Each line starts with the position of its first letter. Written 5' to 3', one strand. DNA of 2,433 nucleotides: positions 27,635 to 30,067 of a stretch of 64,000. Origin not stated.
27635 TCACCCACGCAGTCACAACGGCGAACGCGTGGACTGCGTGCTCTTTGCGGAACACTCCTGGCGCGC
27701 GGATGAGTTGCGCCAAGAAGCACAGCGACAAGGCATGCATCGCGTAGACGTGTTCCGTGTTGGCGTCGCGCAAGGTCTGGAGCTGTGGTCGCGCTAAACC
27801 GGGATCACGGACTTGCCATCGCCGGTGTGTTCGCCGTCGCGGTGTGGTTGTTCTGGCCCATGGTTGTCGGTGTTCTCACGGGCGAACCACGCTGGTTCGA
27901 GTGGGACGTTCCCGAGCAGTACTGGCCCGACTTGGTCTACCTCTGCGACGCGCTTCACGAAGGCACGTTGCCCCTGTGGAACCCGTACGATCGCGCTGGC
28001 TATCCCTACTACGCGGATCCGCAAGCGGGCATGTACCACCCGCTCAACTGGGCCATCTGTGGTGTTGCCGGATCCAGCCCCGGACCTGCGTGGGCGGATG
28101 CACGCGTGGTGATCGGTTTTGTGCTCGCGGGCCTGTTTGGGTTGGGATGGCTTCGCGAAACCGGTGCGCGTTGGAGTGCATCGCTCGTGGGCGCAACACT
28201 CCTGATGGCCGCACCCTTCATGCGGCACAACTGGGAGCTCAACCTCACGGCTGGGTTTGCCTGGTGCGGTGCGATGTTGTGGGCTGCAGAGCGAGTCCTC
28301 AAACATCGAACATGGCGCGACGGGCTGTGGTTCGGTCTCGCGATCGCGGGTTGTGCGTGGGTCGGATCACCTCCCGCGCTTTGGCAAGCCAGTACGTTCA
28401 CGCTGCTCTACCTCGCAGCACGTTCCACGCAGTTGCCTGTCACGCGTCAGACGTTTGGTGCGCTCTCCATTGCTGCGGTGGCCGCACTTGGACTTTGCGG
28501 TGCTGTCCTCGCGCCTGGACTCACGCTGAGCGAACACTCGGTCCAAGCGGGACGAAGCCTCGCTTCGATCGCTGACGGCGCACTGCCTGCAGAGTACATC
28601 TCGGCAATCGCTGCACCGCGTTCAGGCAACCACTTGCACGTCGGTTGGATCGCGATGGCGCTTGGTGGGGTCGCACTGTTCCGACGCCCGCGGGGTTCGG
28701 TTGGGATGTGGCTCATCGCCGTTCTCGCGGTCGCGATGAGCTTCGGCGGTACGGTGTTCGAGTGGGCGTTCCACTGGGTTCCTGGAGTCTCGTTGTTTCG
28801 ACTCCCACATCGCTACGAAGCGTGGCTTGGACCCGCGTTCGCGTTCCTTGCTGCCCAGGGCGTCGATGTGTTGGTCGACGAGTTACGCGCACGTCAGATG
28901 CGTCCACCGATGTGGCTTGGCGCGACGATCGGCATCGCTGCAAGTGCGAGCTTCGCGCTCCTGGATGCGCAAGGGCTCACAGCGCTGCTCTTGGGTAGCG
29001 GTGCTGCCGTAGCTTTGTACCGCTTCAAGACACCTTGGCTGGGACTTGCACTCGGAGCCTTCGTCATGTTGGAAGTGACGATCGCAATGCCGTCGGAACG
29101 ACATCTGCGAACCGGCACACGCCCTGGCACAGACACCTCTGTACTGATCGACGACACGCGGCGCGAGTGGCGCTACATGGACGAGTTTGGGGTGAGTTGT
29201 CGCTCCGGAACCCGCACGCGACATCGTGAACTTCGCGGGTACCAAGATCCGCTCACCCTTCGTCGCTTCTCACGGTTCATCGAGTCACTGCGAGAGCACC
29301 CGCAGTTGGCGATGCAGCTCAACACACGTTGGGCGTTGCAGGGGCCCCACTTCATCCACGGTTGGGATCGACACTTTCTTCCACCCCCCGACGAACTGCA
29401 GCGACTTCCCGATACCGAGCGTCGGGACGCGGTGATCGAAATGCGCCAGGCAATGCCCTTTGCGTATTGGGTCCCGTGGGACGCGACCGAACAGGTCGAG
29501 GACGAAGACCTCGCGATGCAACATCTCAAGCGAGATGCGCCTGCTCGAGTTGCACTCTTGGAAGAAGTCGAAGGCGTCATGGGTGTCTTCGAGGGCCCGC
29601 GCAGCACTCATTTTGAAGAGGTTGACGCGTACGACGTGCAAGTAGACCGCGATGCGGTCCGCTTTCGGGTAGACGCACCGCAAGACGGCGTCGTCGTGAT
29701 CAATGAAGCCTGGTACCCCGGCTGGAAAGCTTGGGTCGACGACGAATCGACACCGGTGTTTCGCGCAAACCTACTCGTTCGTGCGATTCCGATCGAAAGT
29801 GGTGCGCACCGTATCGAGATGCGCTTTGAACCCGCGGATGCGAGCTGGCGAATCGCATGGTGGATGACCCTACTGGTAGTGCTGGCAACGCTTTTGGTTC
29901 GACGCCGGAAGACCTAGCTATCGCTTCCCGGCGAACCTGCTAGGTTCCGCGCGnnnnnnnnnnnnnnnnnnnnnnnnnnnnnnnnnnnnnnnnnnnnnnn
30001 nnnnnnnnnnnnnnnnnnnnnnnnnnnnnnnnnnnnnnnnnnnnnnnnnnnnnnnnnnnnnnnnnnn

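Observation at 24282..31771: Candidate envelope glycosylation/export module: beta-helix lipoprotein, ArnT/PMT-like GT-C, YfhO-family protein and ABC exporter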

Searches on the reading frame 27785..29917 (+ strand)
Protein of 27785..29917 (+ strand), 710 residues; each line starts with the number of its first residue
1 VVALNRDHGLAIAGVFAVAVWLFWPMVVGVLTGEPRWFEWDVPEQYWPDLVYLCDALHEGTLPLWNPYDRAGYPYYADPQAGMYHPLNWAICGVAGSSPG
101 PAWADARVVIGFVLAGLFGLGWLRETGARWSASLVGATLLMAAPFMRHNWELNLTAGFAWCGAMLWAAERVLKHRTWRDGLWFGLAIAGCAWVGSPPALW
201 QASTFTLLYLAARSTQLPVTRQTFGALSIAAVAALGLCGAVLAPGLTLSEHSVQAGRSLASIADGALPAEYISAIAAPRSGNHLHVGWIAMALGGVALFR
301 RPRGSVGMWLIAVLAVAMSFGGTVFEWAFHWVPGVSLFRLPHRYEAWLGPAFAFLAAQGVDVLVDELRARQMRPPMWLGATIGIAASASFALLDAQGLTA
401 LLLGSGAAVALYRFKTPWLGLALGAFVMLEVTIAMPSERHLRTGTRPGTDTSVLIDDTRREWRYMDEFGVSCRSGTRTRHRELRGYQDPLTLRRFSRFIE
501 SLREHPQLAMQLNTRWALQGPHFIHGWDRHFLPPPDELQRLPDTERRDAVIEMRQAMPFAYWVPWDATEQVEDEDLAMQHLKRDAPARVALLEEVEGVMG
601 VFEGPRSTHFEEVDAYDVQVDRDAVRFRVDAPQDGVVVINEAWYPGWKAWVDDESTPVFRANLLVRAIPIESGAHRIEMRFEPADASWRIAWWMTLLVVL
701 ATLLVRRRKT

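Call 4: search_protein_families(library=pfam, proteins=[window:27785-29917:+], max_evalue=0.01)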
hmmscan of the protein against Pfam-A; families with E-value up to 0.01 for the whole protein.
window:27785-29917:+ (710 aa): 1 family
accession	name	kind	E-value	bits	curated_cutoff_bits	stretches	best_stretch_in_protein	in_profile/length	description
PF09586.16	YfhO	-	1.4e-05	24.1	28.5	1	618-683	759-825/835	Bacterial membrane protein YfhO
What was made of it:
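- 27785..29917 (+): YfhO-like GT-C glycosyltransferase, 710 aa. The membrane domain spans residues 1-432, a beta-rich extracytoplasmic domain spans 440-683, and a C-terminal TM anchor spans 684-709 and ends in RRRKT. PF09586 scores 24.1 bits, below the 28.5 cut-off (call 4).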

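Call 5: search_protein_families(library=ncbifam, proteins=[window:27785-29917:+], max_evalue=0.01)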
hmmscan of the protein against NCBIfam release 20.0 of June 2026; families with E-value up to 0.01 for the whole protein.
window:27785-29917:+ (710 aa): 0 families

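Call 9: search_solved_structures(query=window:27785-29917:+, max_evalue=1)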
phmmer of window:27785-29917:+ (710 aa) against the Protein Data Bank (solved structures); distinct sequences matched with E-value up to 1: 1.
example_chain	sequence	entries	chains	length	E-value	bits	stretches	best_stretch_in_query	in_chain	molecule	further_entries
3cgx_A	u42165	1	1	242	0.3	12.4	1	331-362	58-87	Putative nucleotide-diphospho-sugar transferase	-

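Call 11: find_homologous_proteins(query=window:27785-29917:+, max_evalue=0.001)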
Query window:27785-29917:+ (710 aa): 187 proteins with E <= 0.001 among 8000 candidates; the best 120 are listed.
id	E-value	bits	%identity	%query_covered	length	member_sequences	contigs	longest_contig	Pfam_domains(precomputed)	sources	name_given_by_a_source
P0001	0.0e+0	1624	99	100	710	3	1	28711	-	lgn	-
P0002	0.0e+0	1118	69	100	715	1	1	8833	-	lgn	-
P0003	0.0e+0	1113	66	99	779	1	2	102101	-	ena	-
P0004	1.7e-212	726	51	97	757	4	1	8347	PF09586.17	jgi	jgi:hypothetical protein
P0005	2.0e-211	722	51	97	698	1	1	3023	PF09586.17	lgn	-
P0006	2.3e-210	719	51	99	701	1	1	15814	PF09586.17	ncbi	ncbi:MAG: hypothetical protein AAGE52_24555 [Myxococcota bacterium]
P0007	2.7e-209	715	50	94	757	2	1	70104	-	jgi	-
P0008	1.1e-208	713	50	98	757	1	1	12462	PF09586.17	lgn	-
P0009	1.5e-208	713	50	96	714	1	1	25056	PF09586.17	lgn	-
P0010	3.1e-208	712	50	97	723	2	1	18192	PF09586.17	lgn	-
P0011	5.0e-208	711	50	97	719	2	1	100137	PF09586.17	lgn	-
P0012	2.3e-206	706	51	97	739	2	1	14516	-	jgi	-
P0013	7.9e-203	694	51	96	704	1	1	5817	PF09586.17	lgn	-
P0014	7.9e-202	691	50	97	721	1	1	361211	PF09586.17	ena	-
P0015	1.5e-201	690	51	97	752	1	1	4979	PF09586.17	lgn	-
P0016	4.8e-200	685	50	96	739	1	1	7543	PF09586.17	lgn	-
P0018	1.4e-199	683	48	99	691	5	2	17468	PF09586.17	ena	-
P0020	2.3e-199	682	51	95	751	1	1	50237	PF09586.17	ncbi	-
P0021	2.0e-198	679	48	95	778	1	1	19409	PF09586.17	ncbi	-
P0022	6.2e-198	678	48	96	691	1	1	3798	PF09586.17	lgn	-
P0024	9.8e-198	677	50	96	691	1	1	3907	PF09586.17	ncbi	-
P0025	9.5e-197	674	49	95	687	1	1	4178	PF09586.17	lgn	-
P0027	9.5e-196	670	48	95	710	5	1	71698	PF09586.17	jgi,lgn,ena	-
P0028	2.1e-195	669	47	98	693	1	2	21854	PF09586.17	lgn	-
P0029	2.9e-195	669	48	95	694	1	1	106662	PF09586.17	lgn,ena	-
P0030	4.7e-195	668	48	99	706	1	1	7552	PF09586.17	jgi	-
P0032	4.3e-194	665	47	99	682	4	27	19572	PF09586.17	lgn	-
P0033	6.3e-193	661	46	97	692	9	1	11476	PF09586.17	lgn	-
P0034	7.9e-193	661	48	95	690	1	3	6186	PF09586.17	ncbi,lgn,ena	ncbi:MAG TPA: YfhO family protein [Sandaracinaceae bacterium]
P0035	2.1e-191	656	50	95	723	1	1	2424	PF09586.17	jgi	jgi:hypothetical protein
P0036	2.3e-191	656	48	95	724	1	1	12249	PF09586.17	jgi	jgi:hypothetical protein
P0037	4.0e-191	655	49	94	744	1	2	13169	PF09586.17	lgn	-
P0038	4.9e-191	655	49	95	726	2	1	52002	PF09586.17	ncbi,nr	ncbi:MAG: hypothetical protein KF729_28505 [Sandaracinaceae bacterium]|nr:hypothetical protein [Sand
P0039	5.4e-191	655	49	96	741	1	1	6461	PF09586.17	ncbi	-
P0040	6.1e-191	655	48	97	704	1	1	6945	PF09586.17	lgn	-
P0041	6.5e-191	654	55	52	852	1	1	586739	PF09586.17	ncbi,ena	-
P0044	7.2e-190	651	47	96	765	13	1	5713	PF09586.17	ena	-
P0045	2.0e-189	650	49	98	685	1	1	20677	PF09586.17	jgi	jgi:hypothetical protein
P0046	1.0e-188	647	48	97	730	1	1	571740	PF09586.17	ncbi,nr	ncbi:MAG: hypothetical protein H6719_20205 [Sandaracinaceae bacterium]|nr:hypothetical protein [Sand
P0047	1.1e-188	647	48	95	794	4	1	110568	PF09586.17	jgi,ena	-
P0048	5.0e-188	645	48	95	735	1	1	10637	PF09586.17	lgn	-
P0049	6.4e-188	645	48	96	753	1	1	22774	PF09586.17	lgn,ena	-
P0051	4.1e-187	642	45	97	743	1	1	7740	PF09586.17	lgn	-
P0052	7.0e-187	641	47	96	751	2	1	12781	PF09586.17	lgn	-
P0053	9.0e-187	641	48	97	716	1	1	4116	PF09586.17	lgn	-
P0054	1.2e-186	640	48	95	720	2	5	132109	PF09586.17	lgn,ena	-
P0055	1.9e-186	640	47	95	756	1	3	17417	PF09586.17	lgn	-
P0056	2.2e-186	639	47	99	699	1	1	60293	PF09586.17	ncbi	-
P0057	3.2e-186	639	46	96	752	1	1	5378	PF09586.17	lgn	-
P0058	3.9e-186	639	46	95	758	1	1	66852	PF09586.17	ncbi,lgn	ncbi:MAG: hypothetical protein ABI333_02380 [bacterium]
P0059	4.1e-186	639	47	94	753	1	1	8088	PF09586.17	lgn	-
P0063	3.0e-185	636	47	99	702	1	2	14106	PF09586.17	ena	-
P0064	3.2e-185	636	48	96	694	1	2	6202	PF09586.17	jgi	jgi:hypothetical protein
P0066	4.1e-185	635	47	95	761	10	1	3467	PF09586.17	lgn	-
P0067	5.8e-185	635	48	98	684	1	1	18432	PF09586.17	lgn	-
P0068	1.0e-184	634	49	95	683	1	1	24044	PF09586.17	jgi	-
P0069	1.5e-184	633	47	98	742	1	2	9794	PF09586.17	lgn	-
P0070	1.7e-184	633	46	95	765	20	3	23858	PF09586.17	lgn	-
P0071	9.6e-184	631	47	98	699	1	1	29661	PF09586.17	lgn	-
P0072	2.0e-183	630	46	97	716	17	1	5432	PF09586.17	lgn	-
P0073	3.1e-183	629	46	97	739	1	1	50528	PF09586.17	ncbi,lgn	-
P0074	5.3e-183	628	54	50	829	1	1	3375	PF09586.17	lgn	-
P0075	1.6e-182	627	45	96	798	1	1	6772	PF09586.17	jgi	jgi:hypothetical protein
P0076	3.6e-182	626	47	97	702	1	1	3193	PF09586.17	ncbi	-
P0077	7.7e-182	624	45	97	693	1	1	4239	PF09586.17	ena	-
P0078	1.5e-181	624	47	95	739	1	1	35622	PF09586.17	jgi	jgi:hypothetical protein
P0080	1.1e-180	621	46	96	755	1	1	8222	PF09586.17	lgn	-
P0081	2.2e-180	620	45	97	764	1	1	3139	PF09586.17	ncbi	-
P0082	7.0e-180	618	52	49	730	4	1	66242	PF09586.17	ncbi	ncbi:MAG: hypothetical protein R3B99_11870 [Polyangiales bacterium]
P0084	7.6e-180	618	46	98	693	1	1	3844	PF09586.17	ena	-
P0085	8.1e-180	618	45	93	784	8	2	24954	PF09586.17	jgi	jgi:hypothetical protein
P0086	1.1e-179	617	47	95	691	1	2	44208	PF09586.17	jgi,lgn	jgi:hypothetical protein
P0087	1.8e-179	617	48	94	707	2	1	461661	PF09586.17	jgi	jgi:hypothetical protein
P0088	2.4e-179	616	47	95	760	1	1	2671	PF09586.17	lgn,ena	-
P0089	3.0e-179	616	47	97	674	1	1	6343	PF09586.17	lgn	-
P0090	3.8e-179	616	47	97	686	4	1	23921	PF09586.17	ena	-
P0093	1.6e-178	613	46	96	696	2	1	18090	PF09586.17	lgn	-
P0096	3.4e-178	612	47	96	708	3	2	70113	PF09586.17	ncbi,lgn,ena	-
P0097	7.6e-178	611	44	39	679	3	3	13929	PF09586.17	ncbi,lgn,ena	-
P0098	1.0e-177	611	54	48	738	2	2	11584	PF09586.17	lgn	-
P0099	1.2e-177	611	45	99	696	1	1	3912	PF09586.17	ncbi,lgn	ncbi:hypothetical protein BH09MYX1_BH09MYX1_64400 [soil metagenome]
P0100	1.3e-177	610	45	96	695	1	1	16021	PF09586.17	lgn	-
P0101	1.9e-177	610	46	40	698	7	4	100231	PF09586.17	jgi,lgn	jgi:hypothetical protein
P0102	4.1e-177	609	46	95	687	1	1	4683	PF09586.17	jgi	-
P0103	5.7e-177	608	48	35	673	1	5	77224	PF09586.17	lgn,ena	-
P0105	5.4e-176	605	47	98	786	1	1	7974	PF09586.17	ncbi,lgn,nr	ncbi:MAG: hypothetical protein JXR96_12265 [Deltaproteobacteria bacterium]|nr:hypothetical protein [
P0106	7.2e-176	605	46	97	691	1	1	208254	PF09586.17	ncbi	-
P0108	6.8e-175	602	45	95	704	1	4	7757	PF09586.17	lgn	-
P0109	1.2e-174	601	45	94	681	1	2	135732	PF09586.17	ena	-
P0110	4.3e-174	599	45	99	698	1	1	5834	PF09586.17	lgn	-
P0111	1.4e-173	597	51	46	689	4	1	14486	PF09586.17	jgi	jgi:hypothetical protein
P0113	3.8e-171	589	46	93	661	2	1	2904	PF09586.17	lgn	-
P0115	6.3e-169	582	45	95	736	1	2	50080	PF09586.17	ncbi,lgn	ncbi:MAG: hypothetical protein AB7S26_32160 [Sandaracinaceae bacterium]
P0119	2.3e-167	577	45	98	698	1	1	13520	PF09586.17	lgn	-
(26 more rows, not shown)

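Call 14: find_related_loci(query=A1, collection=genome_contigs, flank=10000)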
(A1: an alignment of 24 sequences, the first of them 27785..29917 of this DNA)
Query A1 (710 aa) in genome_contigs; peptide patterns used: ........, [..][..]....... (x = any residue, [..] = any of these).
55 stretches matched a pattern; 48 encode a relative of the query (tblastn E <= 1e-3); 46 distinct loci.
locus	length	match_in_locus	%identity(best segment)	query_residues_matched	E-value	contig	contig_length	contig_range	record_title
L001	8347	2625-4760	51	10-701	0e+0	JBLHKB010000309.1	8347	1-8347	MAG: Polyangiales bacterium isolate 3300054698_34 Ga0535670_0018904, whole genome shotgun sequence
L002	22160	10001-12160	50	10-707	0e+0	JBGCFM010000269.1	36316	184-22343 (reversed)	MAG: Polyangiales bacterium isolate SGMAG-21 contig269, whole genome shotgun sequence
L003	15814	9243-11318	51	1-698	0e+0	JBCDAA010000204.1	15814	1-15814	MAG: Myxococcota bacterium isolate P01_F01_bin.48 k141_442850_length_15814_cov_16.0024, whole genome shotgun sequence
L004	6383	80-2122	48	10-710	0e+0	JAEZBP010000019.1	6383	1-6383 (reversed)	MAG: Proteobacteria bacterium isolate OH_CBrB_201 k127_438234, whole genome shotgun sequence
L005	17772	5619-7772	50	10-703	0e+0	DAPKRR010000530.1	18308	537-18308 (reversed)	MAG TPA_asm: Sandaracinaceae bacterium LLY-WYZ-13_1 k141_2811290, whole genome shotgun sequence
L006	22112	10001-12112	49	5-689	0e+0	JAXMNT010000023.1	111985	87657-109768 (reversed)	MAG: Deltaproteobacteria bacterium isolate EC_MBin.16 ECX_280CoAssmbCtg, whole genome shotgun sequence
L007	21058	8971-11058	48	14-704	0e+0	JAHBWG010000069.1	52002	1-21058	MAG: Sandaracinaceae bacterium isolate ACE_MYX11 MYX11_69, whole genome shotgun sequence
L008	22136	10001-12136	47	10-709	0e+0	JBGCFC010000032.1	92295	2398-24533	MAG: Sandaracinaceae bacterium isolate SGMAG-31 contig32, whole genome shotgun sequence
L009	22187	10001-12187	46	10-685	0e+0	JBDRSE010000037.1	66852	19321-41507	MAG: bacterium isolate MEGAHIT-group-3.13 k141_348093, whole genome shotgun sequence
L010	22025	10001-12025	47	9-710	2e-178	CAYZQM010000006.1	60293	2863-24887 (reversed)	MAG TPA_asm: uncultured Sandaracinaceae bacterium isolate binchicken_co179_62 genome assembly, contig: NODE_1642_length_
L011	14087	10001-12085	50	22-704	4e-177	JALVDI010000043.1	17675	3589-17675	MAG: Polyangiaceae bacterium isolate 134-614_metabat2_scaf2bin.026 134-614_scaffold_1219_c1, whole genome shotgun sequen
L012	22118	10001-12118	47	20-704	3e-175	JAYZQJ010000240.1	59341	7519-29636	MAG: Myxococcota bacterium isolate XB_MAG420 DB_MAG420_0240, whole genome shotgun sequence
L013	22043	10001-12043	49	22-687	3e-174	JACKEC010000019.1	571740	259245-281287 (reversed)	MAG: Sandaracinaceae bacterium isolate HK-STAS-MYXO-23 HK-STAS-MYXO-23_19, whole genome shotgun sequence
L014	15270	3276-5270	46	22-707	2e-174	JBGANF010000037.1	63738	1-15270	MAG: Polyangiaceae bacterium isolate MAG_AAO_H10.108 AAOH10-108_opera_contig_2028, whole genome shotgun sequence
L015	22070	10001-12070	45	10-685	5e-172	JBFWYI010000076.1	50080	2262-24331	MAG: Sandaracinaceae bacterium isolate CA_2019_TPBS_160 NODE_4308_length_50080_cov_7.262307_TPBS, whole genome shotgun s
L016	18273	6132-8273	46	10-699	2e-170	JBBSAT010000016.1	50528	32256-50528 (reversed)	MAG: Polyangiales bacterium isolate La6_metabat2.038 La6_metabat2.038_K_1313829_L_50528_cov_12.0234, whole genome shotgu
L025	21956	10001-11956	42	22-685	2e-137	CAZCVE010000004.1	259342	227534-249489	MAG TPA_asm: uncultured Sandaracinaceae bacterium isolate SRP302895_co1_485 genome assembly, contig: NODE_69_length_2593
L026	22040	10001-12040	39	1-693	5e-131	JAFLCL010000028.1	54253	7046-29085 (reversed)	MAG: Deltaproteobacteria bacterium isolate UWPOB_DELTA5 gnl_X_FKCMEJAL_28, whole genome shotgun sequence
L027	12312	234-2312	39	22-709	9e-131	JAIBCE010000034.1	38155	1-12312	MAG: Sandaracinaceae bacterium isolate SSF7 NODE_19522_length_38155_cov_9.369517, whole genome shotgun sequence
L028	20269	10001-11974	41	22-685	9e-129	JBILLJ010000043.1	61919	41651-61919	MAG: Sandaracinaceae bacterium isolate ME2017-07-27_3300044645_group7_bin65 Rohwer_bin1493_scaffold_182_c1, whole genome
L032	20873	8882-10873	37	22-693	1e-115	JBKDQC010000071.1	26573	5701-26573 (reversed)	MAG: Deltaproteobacteria bacterium isolate samp_2153_concoct_538 samp_2153_168832, whole genome shotgun sequence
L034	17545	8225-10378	45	20-687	4e-167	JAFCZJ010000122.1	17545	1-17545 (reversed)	MAG: Deltaproteobacteria bacterium isolate AB_03_Bin_195 AB_03_Bin_195_scaffold_2788, whole genome shotgun sequence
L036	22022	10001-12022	37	22-683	4e-92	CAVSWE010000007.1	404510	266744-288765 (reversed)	MAG: uncultured delta proteobacterium isolate MFD05705.bin.2.131 genome assembly, contig: contig_62099, whole genome sho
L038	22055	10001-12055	38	10-710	2e-126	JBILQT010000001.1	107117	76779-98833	MAG: Sandaracinaceae bacterium isolate ME2018-06-07_3300034013_group8_bin51 Rohwer_bin1494_scaffold_65_c1, whole genome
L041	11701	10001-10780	46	434-703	1e-62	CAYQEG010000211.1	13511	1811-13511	MAG TPA_asm: uncultured Rickettsiales bacterium isolate SRP077602_co5_496 genome assembly, contig: NODE_20699_length_135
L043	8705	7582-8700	58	14-378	5e-110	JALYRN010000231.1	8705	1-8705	MAG: Myxococcota bacterium isolate MDV bin90 SD1454_NODE_2616_length_8705_cov_2.575309, whole genome shotgun sequence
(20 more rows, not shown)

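Call 19: search_protein_families(library=pfam, proteins=[L012:12394-14484:+, L043:2869-3681:+, L002:7573-8949:+, L016:12901-14367:-, L003:5798-6841:-, L016:3599-4606:+, L002:19538-20518:+, L043:552-1823:+, L041:5464-6651:-, L034:3001-4368:-], max_evalue=0.001)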
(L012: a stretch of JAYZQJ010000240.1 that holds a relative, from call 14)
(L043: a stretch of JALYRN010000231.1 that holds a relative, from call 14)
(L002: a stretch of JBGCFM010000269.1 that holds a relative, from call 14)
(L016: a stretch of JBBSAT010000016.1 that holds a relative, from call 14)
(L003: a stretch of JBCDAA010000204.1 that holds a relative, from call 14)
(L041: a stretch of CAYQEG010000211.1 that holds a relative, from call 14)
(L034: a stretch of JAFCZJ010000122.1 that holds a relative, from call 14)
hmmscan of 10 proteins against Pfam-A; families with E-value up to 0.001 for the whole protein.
L012:12394-14484:+ (696 aa): 6 families
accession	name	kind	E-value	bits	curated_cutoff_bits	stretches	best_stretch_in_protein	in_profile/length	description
PF01522.26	Polysacc_deac_1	-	1.2e-21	77.3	23.1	1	52-184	4-123/124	Polysaccharide deacetylase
PF00535.33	Glycos_transf_2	-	4.4e-18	66.2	23.3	1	220-315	1-96/168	Glycosyl transferase family 2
PF13641.12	Glyco_tranf_2_3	-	3.2e-10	40.9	27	1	217-315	2-104/230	Glycosyltransferase like family 2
PF02709.20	Glyco_transf_7C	-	4.9e-10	39.4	23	1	388-432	19-63/78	N-terminal domain of galactosyltransferase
PF10111.15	Glyco_tranf_2_2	-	5e-10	39.8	27.3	1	232-315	15-99/276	Glycosyltransferase like family 2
PF04055.27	Radical_SAM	-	6.8e-07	30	29.5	1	531-650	28-152/166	Radical SAM superfamily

L043:2869-3681:+ (270 aa): 1 family
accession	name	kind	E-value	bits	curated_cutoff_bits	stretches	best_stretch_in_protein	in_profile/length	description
PF00535.33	Glycos_transf_2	-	4.9e-16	59.6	23.3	1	9-169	2-166/168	Glycosyl transferase family 2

L002:7573-8949:+ (458 aa): 4 families
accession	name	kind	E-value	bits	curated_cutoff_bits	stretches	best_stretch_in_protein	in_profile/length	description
PF03721.20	UDPG_MGDP_dh_N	-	1.4e-39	136.1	27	1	13-193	2-181/187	UDP-glucose/GDP-mannose dehydrogenase family, NAD binding domain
PF00984.24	UDPG_MGDP_dh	-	3.1e-23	82.1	25.4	1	214-307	2-93/94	UDP-glucose/GDP-mannose dehydrogenase family, central domain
PF03720.21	UDPG_MGDP_dh_C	-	4.2e-11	43.6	30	1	326-409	1-74/103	UDP-glucose/GDP-mannose dehydrogenase family, UDP binding domain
PF02254.24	TrkA_N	-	0.00036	21.3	23.8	0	14-60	1-48/116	TrkA-N domain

L016:12901-14367:- (488 aa): 2 families
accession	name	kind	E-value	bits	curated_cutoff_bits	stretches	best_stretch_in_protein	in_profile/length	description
PF04055.27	Radical_SAM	-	3.3e-20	73.3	29.5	1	147-295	3-165/166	Radical SAM superfamily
PF13353.11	Fer4_12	-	6.4e-06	26.9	22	1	149-248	13-120/137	4Fe-4S single cluster domain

L003:5798-6841:- (347 aa): 7 families
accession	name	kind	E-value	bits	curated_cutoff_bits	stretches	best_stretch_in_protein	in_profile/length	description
PF01370.27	Epimerase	-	5.9e-47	160.5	20.9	1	16-248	1-240/240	NAD dependent epimerase/dehydratase family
PF16363.11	GDP_Man_Dehyd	-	2.5e-36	126.2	27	1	17-312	1-331/332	GDP-mannose 4,6 dehydratase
PF01073.25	3Beta_HSD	-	1.9e-14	53.8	22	1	18-162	2-157/280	3-beta hydroxysteroid dehydrogenase/isomerase family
PF13460.12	NAD_binding_10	-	1.8e-10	41.4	27.2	1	20-164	1-133/184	NAD(P)H-binding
PF07993.18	NAD_binding_4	-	3.5e-07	30.1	20.1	0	71-229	82-256/258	Male sterility protein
PF04321.23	RmlD_sub_bind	-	1.7e-06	27.8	27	1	15-164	2-138/287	RmlD substrate binding domain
PF02719.21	Polysacc_synt_2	-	9e-06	25.5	20.2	1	64-128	62-128/293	Polysaccharide biosynthesis protein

L016:3599-4606:+ (335 aa): 3 families
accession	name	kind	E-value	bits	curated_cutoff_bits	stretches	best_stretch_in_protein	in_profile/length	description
PF00534.26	Glycos_transf_1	-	5.7e-11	42.7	26.4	1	223-310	81-171/172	Glycosyl transferases group 1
PF13692.12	Glyco_trans_1_4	-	2.1e-07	31.7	27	1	226-297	68-142/142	Glycosyl transferases group 1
PF13524.12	Glyco_trans_1_2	-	2.6e-07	31.1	25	1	218-327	30-141/144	Glycosyl transferase-like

L002:19538-20518:+ (326 aa): 0 families

L043:552-1823:+ (423 aa): 1 family
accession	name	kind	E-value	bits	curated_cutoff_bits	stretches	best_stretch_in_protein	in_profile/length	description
PF05090.19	HTTM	-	0.00016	21.8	27.7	1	153-336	73-249/259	HTTM domain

L041:5464-6651:- (395 aa): 3 families
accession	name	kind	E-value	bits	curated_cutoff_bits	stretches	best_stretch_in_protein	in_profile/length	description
PF13472.12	Lipase_GDSL_2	-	6.7e-12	46.7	32.9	1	154-382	2-178/178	GDSL-like Lipase/Acylhydrolase family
PF16822.11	ALGX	-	0.00026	21.2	26.5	0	290-393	23-132/268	SGNH hydrolase-like domain, acetyltransferase AlgX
PF00657.28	Lipase_GDSL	-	0.00061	20.4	23.6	0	152-220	2-89/208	GDSL-like Lipase/Acylhydrolase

L034:3001-4368:- (455 aa): 0 families
